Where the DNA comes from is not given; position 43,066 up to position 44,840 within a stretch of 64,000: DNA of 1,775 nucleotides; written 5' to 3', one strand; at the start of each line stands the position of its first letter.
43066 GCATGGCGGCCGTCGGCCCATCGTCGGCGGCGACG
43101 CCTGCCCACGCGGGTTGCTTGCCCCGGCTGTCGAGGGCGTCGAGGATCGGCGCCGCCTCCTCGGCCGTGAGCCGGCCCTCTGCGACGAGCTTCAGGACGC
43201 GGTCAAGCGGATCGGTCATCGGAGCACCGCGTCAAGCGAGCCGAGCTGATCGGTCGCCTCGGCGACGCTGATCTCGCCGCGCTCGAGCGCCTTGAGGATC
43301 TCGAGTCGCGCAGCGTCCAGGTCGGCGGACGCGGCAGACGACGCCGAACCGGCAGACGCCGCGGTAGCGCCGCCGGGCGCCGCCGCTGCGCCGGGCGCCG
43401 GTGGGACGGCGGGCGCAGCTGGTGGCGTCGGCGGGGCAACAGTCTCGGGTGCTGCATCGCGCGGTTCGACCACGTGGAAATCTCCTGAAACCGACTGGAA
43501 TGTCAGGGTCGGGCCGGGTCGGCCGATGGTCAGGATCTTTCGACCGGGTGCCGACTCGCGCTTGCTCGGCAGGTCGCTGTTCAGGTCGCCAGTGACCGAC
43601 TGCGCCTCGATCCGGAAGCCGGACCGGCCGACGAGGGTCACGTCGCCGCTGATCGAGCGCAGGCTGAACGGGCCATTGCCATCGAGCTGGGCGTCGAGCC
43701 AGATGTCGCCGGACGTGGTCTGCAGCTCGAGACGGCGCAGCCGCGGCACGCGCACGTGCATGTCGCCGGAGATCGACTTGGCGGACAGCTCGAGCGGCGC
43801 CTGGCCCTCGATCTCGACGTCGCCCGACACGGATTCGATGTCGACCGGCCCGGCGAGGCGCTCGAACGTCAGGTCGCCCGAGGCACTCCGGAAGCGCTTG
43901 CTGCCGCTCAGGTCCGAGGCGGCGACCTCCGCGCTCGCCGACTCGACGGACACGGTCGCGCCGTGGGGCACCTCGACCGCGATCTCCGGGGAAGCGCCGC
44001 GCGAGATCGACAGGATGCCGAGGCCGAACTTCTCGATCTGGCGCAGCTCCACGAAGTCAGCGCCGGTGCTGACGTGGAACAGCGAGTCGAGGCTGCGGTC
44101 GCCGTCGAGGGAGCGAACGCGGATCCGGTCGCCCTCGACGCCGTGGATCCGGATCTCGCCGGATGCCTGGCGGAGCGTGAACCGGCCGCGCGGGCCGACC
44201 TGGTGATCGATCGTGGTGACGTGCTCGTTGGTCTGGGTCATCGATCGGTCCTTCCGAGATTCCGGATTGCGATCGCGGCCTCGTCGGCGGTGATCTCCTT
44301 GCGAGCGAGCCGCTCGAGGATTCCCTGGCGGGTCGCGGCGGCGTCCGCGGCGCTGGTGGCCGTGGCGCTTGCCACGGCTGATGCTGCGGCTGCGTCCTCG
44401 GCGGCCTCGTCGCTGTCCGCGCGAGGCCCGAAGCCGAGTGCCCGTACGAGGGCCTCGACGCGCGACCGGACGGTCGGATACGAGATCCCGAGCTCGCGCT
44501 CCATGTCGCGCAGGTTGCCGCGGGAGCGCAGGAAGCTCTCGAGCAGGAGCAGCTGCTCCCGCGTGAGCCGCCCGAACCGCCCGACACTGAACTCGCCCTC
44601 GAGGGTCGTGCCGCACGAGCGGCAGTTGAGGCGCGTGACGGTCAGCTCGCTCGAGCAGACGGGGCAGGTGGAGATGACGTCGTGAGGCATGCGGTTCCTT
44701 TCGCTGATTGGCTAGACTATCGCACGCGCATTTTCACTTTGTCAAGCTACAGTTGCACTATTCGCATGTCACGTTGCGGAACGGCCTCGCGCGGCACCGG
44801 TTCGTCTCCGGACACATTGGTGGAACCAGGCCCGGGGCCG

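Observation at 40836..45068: Diverged ~210-bp inverted repeat pair brackets a 3.8-kb noncoding-rich island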

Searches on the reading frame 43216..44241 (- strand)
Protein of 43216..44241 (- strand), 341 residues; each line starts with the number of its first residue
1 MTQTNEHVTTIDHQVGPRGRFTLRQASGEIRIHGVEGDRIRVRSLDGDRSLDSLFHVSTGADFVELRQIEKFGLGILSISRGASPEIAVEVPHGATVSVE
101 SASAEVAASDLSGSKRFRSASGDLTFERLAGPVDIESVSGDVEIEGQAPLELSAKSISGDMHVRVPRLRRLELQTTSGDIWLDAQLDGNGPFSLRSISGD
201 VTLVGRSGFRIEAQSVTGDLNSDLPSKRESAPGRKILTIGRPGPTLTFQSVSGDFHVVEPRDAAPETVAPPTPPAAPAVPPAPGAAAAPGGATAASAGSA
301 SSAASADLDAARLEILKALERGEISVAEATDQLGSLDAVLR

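Call 14: search_protein_families(library=pfam, proteins=[window:43216-44241:-], max_evalue=0.01)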
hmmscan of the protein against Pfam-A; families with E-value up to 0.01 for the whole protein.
window:43216-44241:- (341 aa): 2 families
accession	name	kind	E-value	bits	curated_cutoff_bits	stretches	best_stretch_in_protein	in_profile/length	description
PF13349.12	DUF4097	-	4.9e-25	88.8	22.9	2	79-257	60-246/247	Toastrack DUF4097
PF22746.1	SHOCT-like_DUF2089-C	-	0.0052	16.8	27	1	312-336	3-27/32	SHOCT-like domain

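Call 26: find_homologous_proteins(query=window:43216-44241:-, max_evalue=1e-20)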
Query window:43216-44241:- (341 aa): 458 proteins with E <= 1e-20 among 8000 candidates; the best 120 are listed.
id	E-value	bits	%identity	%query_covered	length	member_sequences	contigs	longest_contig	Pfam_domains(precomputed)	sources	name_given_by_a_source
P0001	2.3e-210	715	100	100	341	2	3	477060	PF13349.13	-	-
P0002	4.7e-192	655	91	100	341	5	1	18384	PF13349.13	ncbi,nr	ncbi:MAG: hypothetical protein QOI92_2974 [Chloroflexota bacterium]|nr:hypothetical protein [Chlorof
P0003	2.5e-191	653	89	100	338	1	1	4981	PF13349.13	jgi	jgi:hypothetical protein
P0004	1.6e-188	644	89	100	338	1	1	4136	PF13349.13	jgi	jgi:hypothetical protein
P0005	5.0e-188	642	89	100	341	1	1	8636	PF13349.13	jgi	jgi:hypothetical protein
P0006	1.6e-184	630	86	100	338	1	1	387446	PF13349.13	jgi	jgi:DUF4097 and DUF4098 domain-containing protein YvlB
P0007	8.8e-180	615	83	100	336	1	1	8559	PF13349.13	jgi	jgi:Putative adhesin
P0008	3.0e-179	613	85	100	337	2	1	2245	PF13349.13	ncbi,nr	ncbi:MAG TPA: DUF4097 family beta strand repeat-containing protein [Candidatus Binatus sp.]|nr:DUF40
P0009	1.3e-174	598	81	100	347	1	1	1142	PF13349.13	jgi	jgi:hypothetical protein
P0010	1.6e-172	591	85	99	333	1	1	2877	PF13349.13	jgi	-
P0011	2.2e-171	587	81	99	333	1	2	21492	PF13349.13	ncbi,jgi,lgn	ncbi:MAG TPA: DUF4097 family beta strand repeat-containing protein [Candidatus Limnocylindrales bact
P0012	7.8e-171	585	81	100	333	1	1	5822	PF13349.13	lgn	-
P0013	4.1e-169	580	81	100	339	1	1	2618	PF13349.13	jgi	jgi:hypothetical protein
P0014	2.0e-157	541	74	100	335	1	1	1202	PF13349.13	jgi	jgi:DUF4097 and DUF4098 domain-containing protein YvlB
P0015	2.7e-157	541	75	100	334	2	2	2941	PF13349.13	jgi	jgi:hypothetical protein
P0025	2.1e-136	472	69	100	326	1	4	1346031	PF13349.13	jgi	jgi:DUF4097 and DUF4098 domain-containing protein YvlB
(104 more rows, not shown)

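Call 27: find_encoding_contigs(protein=P0002, flank=10000, max_places=2)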
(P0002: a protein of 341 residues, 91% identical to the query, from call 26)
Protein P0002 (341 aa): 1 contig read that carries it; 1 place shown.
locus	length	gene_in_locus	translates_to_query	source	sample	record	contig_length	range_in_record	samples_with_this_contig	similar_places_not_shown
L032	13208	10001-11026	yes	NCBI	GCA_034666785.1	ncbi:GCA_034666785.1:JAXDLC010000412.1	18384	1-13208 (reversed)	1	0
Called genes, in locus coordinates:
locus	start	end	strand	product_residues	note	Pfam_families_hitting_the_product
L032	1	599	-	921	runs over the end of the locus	PF00211:Guanylate_cyc, PF25872:HTH_77, PF13424:TPR_12 (faint)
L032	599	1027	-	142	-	PF00027:cNMP_binding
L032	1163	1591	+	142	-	PF00027:cNMP_binding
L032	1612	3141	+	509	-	PF07992:Pyr_redox_2, PF13738:Pyr_redox_3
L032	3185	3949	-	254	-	PF00230:MIP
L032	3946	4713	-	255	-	PF00596:Aldolase_II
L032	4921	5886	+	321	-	PF00005:ABC_tran, PF13304:AAA_21 (weak)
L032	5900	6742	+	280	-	PF12679:ABC2_membrane_2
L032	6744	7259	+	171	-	PF20408:Abhydrolase_11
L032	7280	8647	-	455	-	PF03449:GreA_GreB_N, PF01272:GreA_GreB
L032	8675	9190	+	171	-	-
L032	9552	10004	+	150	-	PF22747:Zn_ribbon_DUF2089, PF09862:DUF2089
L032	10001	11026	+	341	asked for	PF13349:DUF4097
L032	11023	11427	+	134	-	PF22746:SHOCT-like_DUF2089-C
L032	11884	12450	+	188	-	-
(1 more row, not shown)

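Call 28: find_encoding_contigs(protein=P0006, flank=10000, max_places=2)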
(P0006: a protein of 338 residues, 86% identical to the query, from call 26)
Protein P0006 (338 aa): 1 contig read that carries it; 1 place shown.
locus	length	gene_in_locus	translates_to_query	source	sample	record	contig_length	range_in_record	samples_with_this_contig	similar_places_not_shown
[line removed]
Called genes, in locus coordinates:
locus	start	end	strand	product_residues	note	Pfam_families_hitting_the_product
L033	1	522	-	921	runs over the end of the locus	PF00211:Guanylate_cyc (weak), PF25872:HTH_77, PF13424:TPR_12 (faint)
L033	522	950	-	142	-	PF00027:cNMP_binding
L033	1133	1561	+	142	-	PF00027:cNMP_binding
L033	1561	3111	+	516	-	PF07992:Pyr_redox_2, PF13738:Pyr_redox_3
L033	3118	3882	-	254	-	PF00230:MIP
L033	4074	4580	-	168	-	PF01243:PNPOx_N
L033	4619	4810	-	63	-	-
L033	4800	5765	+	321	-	PF00005:ABC_tran, PF13304:AAA_21 (weak)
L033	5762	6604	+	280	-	PF12679:ABC2_membrane_2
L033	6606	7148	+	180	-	PF20408:Abhydrolase_11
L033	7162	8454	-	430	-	PF03449:GreA_GreB_N, PF01272:GreA_GreB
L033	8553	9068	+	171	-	-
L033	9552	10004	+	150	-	PF22747:Zn_ribbon_DUF2089, PF09862:DUF2089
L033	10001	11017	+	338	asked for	PF13349:DUF4097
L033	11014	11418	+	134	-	PF22746:SHOCT-like_DUF2089-C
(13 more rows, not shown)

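Call 29: find_encoding_contigs(protein=P0011, flank=10000, max_places=2)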
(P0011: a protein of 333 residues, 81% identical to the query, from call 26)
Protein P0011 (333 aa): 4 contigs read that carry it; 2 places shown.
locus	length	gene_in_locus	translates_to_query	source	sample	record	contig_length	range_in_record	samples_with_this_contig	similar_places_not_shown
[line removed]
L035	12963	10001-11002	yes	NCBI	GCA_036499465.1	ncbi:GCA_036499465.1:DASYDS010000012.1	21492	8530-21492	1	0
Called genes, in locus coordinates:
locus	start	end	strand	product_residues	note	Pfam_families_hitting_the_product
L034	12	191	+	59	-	-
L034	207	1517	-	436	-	PF03449:GreA_GreB_N, PF01272:GreA_GreB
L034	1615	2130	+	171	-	-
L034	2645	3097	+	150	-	PF22747:Zn_ribbon_DUF2089, PF09862:DUF2089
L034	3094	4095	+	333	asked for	PF13349:DUF4097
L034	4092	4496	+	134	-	PF22746:SHOCT-like_DUF2089-C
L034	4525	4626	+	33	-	-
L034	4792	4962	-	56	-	-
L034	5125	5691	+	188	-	-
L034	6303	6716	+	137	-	PF04075:F420H2_quin_red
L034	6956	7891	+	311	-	PF13384:HTH_23 (faint), PF13545:HTH_Crp_2, PF04198:Sugar-bind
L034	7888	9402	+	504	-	PF00370:FGGY_N, PF02782:FGGY_C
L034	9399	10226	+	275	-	PF00005:ABC_tran, PF02463:SMC_N (faint), PF13555:AAA_29 (weak), PF13304:AAA_21 (weak)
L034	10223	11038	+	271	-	PF00528:BPD_transp_1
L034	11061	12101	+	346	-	PF13379:NMT1_2 (weak), PF09084:NMT1, PF12974:Phosphonate-bd, PF16868:NMT1_3 (weak)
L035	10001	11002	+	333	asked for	PF13349:DUF4097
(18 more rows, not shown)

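Call 30: find_encoding_contigs(protein=P0025, flank=10000, max_places=2)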
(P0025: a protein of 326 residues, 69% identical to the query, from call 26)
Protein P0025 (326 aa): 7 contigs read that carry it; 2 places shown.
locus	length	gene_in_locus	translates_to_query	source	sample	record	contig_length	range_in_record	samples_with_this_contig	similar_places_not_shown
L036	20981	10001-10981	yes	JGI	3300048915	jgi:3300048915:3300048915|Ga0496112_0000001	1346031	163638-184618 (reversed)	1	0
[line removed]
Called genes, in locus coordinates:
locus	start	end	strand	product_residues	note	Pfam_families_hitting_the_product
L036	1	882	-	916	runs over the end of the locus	PF00211:Guanylate_cyc, PF25872:HTH_77 (weak), PF13424:TPR_12 (weak)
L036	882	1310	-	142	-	PF00027:cNMP_binding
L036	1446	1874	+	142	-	PF00027:cNMP_binding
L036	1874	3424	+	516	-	PF07992:Pyr_redox_2, PF13738:Pyr_redox_3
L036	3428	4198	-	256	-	PF00230:MIP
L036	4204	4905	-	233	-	PF00596:Aldolase_II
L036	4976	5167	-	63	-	-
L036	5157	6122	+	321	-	PF00005:ABC_tran, PF13304:AAA_21 (weak)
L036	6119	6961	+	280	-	PF12679:ABC2_membrane_2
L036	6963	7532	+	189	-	PF20408:Abhydrolase_11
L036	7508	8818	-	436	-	PF03449:GreA_GreB_N, PF01272:GreA_GreB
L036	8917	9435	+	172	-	-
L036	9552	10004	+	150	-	PF22747:Zn_ribbon_DUF2089, PF09862:DUF2089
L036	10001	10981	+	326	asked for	PF13349:DUF4097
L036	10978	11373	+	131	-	PF22746:SHOCT-like_DUF2089-C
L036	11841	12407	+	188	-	-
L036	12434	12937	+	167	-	PF04075:F420H2_quin_red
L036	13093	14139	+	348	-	PF13384:HTH_23 (faint), PF13545:HTH_Crp_2 (weak), PF04198:Sugar-bind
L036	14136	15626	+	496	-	PF00370:FGGY_N, PF02782:FGGY_C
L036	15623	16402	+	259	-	PF00005:ABC_tran, PF02463:SMC_N (faint), PF13304:AAA_21 (weak)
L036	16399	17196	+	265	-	PF00528:BPD_transp_1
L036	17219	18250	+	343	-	PF13379:NMT1_2, PF09084:NMT1, PF12974:Phosphonate-bd, PF16868:NMT1_3 (weak)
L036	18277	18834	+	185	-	PF05099:TerB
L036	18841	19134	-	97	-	PF00462:Glutaredoxin (weak)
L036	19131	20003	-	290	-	PF09754:PAC2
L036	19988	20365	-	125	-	PF07883:Cupin_2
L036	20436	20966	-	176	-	PF05163:DinB (weak), PF12867:DinB_2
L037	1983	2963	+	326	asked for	PF13349:DUF4097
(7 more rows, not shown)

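Call 70: find_encoding_contigs(protein=P0005, flank=10000, max_places=2)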
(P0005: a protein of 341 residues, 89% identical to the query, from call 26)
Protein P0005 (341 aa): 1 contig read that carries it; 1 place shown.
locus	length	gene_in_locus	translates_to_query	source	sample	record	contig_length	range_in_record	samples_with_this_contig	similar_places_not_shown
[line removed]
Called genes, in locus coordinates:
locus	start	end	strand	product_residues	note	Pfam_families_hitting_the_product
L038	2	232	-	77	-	?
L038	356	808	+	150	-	PF22747:Zn_ribbon_DUF2089, PF09862:DUF2089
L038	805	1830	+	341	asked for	PF13349:DUF4097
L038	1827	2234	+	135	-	PF22746:SHOCT-like_DUF2089-C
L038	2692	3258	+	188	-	-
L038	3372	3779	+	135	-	PF04075:F420H2_quin_red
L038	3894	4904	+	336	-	PF13384:HTH_23 (faint), PF13545:HTH_Crp_2 (weak), PF04198:Sugar-bind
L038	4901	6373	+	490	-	PF00370:FGGY_N, PF02782:FGGY_C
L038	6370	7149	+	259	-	PF13191:AAA_16 (weak), PF00005:ABC_tran, PF02463:SMC_N (faint), PF13304:AAA_21 (weak)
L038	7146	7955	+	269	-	PF00528:BPD_transp_1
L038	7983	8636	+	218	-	?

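Call 71: find_encoding_contigs(protein=P0007, flank=10000, max_places=2)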
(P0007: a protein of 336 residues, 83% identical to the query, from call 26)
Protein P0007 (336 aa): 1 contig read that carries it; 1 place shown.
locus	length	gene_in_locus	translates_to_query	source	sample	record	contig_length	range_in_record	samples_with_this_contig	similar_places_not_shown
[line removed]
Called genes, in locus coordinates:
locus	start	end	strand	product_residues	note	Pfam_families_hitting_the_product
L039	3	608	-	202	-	?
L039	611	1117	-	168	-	PF01243:PNPOx_N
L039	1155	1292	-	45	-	-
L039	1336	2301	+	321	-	PF00005:ABC_tran, PF13304:AAA_21 (weak)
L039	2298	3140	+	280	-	PF12679:ABC2_membrane_2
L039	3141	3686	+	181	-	PF20408:Abhydrolase_11, PF12146:Hydrolase_4 (faint)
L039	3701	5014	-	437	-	PF03449:GreA_GreB_N, PF01272:GreA_GreB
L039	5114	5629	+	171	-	-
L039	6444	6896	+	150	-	PF22747:Zn_ribbon_DUF2089, PF09862:DUF2089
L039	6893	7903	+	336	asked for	PF13349:DUF4097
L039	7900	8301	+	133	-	PF22746:SHOCT-like_DUF2089-C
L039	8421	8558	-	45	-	?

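Call 75: find_encoding_contigs(protein=P0003, flank=10000, max_places=2)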
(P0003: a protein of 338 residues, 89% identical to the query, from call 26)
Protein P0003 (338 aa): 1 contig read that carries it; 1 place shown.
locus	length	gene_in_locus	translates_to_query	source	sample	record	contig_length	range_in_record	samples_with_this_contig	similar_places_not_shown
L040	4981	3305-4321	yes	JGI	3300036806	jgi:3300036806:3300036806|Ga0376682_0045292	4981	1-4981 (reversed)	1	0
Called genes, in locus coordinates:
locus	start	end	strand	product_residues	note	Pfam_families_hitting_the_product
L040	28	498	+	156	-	PF20408:Abhydrolase_11, PF08386:Abhydrolase_4 (weak)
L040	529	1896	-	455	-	PF03449:GreA_GreB_N, PF01272:GreA_GreB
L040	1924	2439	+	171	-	-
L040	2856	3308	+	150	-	PF22747:Zn_ribbon_DUF2089, PF09862:DUF2089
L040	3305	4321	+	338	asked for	PF13349:DUF4097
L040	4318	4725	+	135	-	PF22746:SHOCT-like_DUF2089-C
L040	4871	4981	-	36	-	?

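Call 76: find_encoding_contigs(protein=P0004, flank=10000, max_places=2)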
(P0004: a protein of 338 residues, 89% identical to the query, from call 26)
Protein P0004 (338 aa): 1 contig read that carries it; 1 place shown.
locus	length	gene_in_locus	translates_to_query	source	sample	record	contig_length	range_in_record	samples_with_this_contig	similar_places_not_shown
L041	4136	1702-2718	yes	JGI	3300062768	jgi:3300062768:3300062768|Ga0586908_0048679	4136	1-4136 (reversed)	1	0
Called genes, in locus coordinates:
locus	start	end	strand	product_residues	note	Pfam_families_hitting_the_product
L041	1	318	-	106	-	?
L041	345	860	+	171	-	-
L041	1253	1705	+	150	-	PF22747:Zn_ribbon_DUF2089, PF09862:DUF2089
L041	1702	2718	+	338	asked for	PF13349:DUF4097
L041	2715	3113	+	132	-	PF22746:SHOCT-like_DUF2089-C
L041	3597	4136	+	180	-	?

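Call 77: find_encoding_contigs(protein=P0012, flank=10000, max_places=2)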
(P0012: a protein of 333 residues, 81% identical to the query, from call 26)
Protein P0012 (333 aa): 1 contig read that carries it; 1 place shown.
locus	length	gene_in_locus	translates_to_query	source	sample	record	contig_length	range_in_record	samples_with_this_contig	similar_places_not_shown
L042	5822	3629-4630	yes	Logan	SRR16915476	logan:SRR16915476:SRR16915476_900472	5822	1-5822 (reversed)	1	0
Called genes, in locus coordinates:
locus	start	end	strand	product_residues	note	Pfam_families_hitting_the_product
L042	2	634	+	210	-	?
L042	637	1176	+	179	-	PF12146:Hydrolase_4 (faint), PF20408:Abhydrolase_11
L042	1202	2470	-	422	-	PF03449:GreA_GreB_N, PF01272:GreA_GreB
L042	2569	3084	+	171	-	-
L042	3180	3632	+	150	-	PF22747:Zn_ribbon_DUF2089, PF09862:DUF2089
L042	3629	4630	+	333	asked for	PF13349:DUF4097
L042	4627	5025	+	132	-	PF22746:SHOCT-like_DUF2089-C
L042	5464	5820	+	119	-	?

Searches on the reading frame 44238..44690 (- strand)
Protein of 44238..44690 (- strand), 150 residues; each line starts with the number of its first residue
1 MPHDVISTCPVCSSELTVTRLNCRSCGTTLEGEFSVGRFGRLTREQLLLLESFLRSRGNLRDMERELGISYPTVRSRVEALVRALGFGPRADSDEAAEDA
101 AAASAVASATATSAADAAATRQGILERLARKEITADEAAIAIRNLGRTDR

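Call 13: find_encoding_contigs(protein=window:44238-44690:-, flank=10000, max_places=10)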
Protein window:44238-44690:- (150 aa): 7 contigs read that carry it; 6 places shown.
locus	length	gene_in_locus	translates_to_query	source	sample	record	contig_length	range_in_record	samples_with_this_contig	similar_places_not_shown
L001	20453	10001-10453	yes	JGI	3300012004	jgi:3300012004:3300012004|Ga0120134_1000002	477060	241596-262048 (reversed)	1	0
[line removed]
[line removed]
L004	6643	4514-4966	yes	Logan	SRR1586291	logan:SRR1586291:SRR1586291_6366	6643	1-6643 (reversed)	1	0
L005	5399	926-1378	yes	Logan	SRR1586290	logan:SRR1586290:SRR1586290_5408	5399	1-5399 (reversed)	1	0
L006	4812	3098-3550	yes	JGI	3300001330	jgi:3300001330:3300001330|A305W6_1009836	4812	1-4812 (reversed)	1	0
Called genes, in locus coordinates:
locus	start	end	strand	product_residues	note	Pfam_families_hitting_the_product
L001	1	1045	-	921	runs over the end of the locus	PF00211:Guanylate_cyc, PF25872:HTH_77, PF13424:TPR_12 (faint)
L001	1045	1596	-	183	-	PF00027:cNMP_binding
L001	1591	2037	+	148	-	PF00027:cNMP_binding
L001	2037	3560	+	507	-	PF07992:Pyr_redox_2, PF13738:Pyr_redox_3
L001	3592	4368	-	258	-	-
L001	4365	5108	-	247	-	PF00596:Aldolase_II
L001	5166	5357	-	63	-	-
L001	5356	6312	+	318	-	PF00005:ABC_tran, PF13304:AAA_21 (weak)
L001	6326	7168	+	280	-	PF12679:ABC2_membrane_2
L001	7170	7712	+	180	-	PF20408:Abhydrolase_11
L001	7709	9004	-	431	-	PF03449:GreA_GreB_N, PF01272:GreA_GreB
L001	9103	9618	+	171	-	-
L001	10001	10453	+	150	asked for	PF22747:Zn_ribbon_DUF2089, PF09862:DUF2089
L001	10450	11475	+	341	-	PF13349:DUF4097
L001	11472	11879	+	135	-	PF22746:SHOCT-like_DUF2089-C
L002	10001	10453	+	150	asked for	PF22747:Zn_ribbon_DUF2089, PF09862:DUF2089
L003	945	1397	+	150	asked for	PF22747:Zn_ribbon_DUF2089, PF09862:DUF2089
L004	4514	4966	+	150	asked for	PF22747:Zn_ribbon_DUF2089, PF09862:DUF2089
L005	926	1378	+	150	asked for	PF22747:Zn_ribbon_DUF2089, PF09862:DUF2089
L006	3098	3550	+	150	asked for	PF22747:Zn_ribbon_DUF2089, PF09862:DUF2089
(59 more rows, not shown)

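Call 14: search_protein_families(library=pfam, proteins=[window:44238-44690:-], max_evalue=0.01)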
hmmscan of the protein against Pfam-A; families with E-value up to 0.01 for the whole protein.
window:44238-44690:- (150 aa): 5 families
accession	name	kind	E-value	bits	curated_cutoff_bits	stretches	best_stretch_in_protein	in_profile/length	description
PF09862.15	DUF2089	-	8.1e-20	70.7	33.4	1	42-87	1-46/47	Domain of unknown function (DUF2089)-HTH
PF22747.2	Zn_ribbon_DUF2089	-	1.1e-13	51.4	27.6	1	9-39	1-31/32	DUF2089 zinc ribbon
PF13556.12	HTH_30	-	0.00031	20.9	27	1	49-90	4-45/59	PucR C-terminal helix-turn-helix domain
PF01363.27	FYVE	-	0.007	16.9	27.8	1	3-29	5-33/67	FYVE zinc finger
PF21344.3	Zn_ribbon_LysW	-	0.0098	16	27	0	8-31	2-32/46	Alpha-aminoadipate carrier protein LysW-like, globular domain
